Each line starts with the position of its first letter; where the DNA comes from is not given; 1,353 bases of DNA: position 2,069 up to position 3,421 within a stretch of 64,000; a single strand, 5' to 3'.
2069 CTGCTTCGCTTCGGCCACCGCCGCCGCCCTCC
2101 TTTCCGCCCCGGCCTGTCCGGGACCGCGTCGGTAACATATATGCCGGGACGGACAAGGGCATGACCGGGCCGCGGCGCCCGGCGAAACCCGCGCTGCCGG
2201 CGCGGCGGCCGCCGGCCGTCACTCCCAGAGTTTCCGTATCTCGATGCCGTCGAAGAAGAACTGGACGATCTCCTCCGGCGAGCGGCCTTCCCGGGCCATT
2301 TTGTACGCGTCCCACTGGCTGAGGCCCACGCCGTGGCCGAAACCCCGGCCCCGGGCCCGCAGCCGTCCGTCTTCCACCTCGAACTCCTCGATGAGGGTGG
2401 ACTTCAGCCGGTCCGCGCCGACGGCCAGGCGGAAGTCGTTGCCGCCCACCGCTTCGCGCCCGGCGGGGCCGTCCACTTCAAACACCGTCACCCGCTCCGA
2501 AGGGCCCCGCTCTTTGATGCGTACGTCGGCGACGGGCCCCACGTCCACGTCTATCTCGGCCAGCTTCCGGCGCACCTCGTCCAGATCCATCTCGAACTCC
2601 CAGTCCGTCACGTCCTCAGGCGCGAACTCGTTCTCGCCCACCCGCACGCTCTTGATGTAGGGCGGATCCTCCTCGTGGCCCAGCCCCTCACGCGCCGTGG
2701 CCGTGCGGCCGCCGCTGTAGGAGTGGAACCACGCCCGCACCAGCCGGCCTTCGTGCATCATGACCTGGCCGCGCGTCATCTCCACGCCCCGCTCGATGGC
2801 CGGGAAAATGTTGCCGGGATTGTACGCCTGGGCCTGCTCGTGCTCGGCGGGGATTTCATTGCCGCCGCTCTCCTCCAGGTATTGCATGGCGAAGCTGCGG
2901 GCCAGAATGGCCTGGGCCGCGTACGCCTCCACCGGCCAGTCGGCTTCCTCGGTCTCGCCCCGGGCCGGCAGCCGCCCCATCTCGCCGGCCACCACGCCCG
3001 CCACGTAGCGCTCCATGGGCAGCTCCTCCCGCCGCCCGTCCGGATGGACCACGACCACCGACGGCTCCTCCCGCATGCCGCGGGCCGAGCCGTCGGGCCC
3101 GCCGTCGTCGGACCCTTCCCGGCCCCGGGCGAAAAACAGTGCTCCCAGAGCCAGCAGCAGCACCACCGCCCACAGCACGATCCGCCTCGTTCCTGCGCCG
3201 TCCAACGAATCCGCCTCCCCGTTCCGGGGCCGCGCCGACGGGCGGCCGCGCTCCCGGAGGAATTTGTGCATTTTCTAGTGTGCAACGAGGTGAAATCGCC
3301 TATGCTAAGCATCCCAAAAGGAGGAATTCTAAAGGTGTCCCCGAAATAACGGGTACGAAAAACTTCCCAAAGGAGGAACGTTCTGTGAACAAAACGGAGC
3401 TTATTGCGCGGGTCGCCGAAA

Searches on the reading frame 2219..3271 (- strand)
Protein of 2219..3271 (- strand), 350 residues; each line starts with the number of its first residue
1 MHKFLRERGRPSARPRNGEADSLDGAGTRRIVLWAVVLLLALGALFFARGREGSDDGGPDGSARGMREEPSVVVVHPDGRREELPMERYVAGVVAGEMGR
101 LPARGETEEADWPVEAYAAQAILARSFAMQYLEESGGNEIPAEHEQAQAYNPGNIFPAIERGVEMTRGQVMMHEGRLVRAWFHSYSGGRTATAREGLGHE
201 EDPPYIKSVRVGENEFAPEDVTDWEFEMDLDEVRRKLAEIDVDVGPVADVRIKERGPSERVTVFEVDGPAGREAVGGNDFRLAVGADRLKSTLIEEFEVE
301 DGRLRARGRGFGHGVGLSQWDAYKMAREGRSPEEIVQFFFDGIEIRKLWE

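Call 65: find_encoding_contigs(protein=window:2219-3271:-, flank=10000, max_places=2)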
Protein window:2219-3271:- (350 aa): 22 contigs read that carry it; 2 places shown.
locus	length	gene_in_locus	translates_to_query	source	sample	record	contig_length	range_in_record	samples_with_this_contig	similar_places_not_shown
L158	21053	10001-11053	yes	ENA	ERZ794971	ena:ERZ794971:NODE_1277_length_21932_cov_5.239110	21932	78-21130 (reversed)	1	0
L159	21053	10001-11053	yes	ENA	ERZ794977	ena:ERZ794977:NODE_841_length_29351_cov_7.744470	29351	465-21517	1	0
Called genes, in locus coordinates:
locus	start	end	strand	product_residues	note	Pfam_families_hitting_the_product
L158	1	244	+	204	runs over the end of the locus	PF02659:Mntp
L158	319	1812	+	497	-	PF00483:NTP_transferase, PF01128:IspD, PF02348:CTP_transf_3 (weak), PF12804:NTP_transf_3, PF25084:LbH_EIF2B (faint), PF25087:GMPPB_C, PF00132:Hexapep (weak)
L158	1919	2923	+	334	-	PF13793:Pribosyltran_N, PF00156:Pribosyltran, PF14572:Pribosyl_synth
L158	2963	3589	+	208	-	PF01386:Ribosomal_L25p, PF14693:Ribosomal_TL5_C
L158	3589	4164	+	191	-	PF01195:Pept_tRNA_hydro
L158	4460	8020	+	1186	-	PF17757:UvrB_inter, PF02559:CarD_TRCF_RID, PF00270:DEAD, PF04851:ResIII, PF00271:Helicase_C, PF03461:TRCF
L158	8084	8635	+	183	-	PF04014:MazE_antitoxin, PF01590:GAF (faint), PF15714:SpoVT_C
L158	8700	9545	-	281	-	PF01503:PRA-PH (faint), PF03819:MazG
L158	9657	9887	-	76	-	PF00216:Bac_DNA_binding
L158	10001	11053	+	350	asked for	PF08486:SpoIID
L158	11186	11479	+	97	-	PF07873:YabP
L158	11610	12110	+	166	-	PF09578:Spore_YabQ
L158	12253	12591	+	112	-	PF04977:DivIC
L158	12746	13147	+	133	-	PF00575:S1, PF23459:S1_RRP5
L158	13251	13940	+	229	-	PF04417:DUF501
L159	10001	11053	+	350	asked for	PF08486:SpoIID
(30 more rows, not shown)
